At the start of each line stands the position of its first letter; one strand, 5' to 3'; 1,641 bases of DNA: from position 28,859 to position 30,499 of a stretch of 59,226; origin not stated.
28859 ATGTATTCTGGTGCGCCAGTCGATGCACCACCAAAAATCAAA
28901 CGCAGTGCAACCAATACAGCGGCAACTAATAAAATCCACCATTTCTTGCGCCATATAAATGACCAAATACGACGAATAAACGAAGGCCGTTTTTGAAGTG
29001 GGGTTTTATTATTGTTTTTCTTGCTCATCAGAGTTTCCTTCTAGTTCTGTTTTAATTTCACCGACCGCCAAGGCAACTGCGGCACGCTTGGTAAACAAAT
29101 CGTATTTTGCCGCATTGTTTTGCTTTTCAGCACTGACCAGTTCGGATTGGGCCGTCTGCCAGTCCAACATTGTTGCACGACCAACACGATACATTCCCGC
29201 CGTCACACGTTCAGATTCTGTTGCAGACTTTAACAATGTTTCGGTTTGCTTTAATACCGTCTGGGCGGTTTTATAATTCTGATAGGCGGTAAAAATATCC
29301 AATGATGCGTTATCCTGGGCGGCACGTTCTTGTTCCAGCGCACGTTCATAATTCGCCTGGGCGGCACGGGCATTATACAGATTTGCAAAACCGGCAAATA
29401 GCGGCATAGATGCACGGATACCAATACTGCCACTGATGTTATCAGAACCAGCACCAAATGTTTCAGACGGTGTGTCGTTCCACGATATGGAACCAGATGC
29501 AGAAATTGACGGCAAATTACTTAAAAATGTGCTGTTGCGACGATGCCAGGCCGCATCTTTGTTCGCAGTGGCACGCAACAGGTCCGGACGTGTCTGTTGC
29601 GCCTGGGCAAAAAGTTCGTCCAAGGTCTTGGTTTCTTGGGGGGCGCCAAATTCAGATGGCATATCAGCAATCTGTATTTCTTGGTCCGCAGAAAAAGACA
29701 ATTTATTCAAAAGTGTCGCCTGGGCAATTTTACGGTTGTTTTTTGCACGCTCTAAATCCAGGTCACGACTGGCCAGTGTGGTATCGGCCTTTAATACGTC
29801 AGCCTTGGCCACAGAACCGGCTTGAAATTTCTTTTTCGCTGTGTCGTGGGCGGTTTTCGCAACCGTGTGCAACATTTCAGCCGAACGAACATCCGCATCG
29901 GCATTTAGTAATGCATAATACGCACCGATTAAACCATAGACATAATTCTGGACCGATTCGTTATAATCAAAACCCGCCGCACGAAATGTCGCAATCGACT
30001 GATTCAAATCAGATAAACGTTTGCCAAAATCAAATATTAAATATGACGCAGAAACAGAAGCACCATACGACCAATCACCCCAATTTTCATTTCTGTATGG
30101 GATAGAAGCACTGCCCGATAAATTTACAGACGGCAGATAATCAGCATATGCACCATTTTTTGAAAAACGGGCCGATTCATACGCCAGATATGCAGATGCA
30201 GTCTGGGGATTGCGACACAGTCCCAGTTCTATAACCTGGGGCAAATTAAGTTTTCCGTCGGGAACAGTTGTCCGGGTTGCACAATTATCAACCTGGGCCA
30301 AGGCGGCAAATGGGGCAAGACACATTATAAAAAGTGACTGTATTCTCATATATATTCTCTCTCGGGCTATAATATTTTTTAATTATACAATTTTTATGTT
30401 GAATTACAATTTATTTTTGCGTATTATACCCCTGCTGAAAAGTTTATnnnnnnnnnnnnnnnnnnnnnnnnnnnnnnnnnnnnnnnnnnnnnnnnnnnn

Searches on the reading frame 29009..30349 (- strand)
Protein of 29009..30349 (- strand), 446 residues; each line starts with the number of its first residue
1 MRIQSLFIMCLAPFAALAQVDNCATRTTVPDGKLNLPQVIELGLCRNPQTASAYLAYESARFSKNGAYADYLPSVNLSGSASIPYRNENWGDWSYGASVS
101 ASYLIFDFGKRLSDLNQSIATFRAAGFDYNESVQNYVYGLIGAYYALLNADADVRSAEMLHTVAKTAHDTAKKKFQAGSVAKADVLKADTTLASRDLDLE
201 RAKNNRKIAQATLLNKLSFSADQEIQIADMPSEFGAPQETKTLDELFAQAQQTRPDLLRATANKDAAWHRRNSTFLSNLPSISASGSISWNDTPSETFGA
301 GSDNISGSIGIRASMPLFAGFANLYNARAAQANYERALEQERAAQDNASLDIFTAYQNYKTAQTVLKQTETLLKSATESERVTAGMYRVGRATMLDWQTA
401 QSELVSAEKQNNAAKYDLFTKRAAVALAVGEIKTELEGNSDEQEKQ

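Call 3: search_protein_families(library=pfam, proteins=[window:29009-30349:-], max_evalue=0.01)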
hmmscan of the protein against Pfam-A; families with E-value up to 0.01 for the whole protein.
window:29009-30349:- (446 aa): 1 family
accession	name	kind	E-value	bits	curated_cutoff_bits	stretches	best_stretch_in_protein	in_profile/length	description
PF02321.23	OEP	-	1.2e-55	188.7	22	2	243-429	1-186/187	Outer membrane efflux protein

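Call 4: search_protein_families(library=ncbifam, proteins=[window:29009-30349:-], max_evalue=0.01)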
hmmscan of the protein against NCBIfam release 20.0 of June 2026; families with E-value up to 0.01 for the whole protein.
window:29009-30349:- (446 aa): 6 families
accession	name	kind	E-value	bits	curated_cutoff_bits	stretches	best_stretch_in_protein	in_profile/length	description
TIGR01844.1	type_I_sec_TolC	subfamily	2e-43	148.9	225.15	1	33-435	2-403/414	TolC family outer membrane protein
TIGR01845.1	outer_NodT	subfamily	7.6e-20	71.2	210.05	1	36-430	59-458/460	efflux transporter outer membrane subunit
NF007002.0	PRK09465.1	equivalog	3.1e-19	68.8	495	1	35-433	25-427/460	outer membrane channel protein TolC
NF047721.1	ToxDrgExpTdeA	equivalog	2.4e-12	46.5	550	1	35-429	58-449/455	toxin/drug exporter TdeA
NF052390.1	efflux_OMP_AbuO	equivalog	4.8e-11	42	700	1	134-433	138-434/447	multidrug efflux outer membrane protein AbuO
NF033143.1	efflux_OM_AdeK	equivalog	4.1e-05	22.5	900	0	252-429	73-249/480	multidrug efflux RND transporter AdeIJK outer membrane channel subunit AdeK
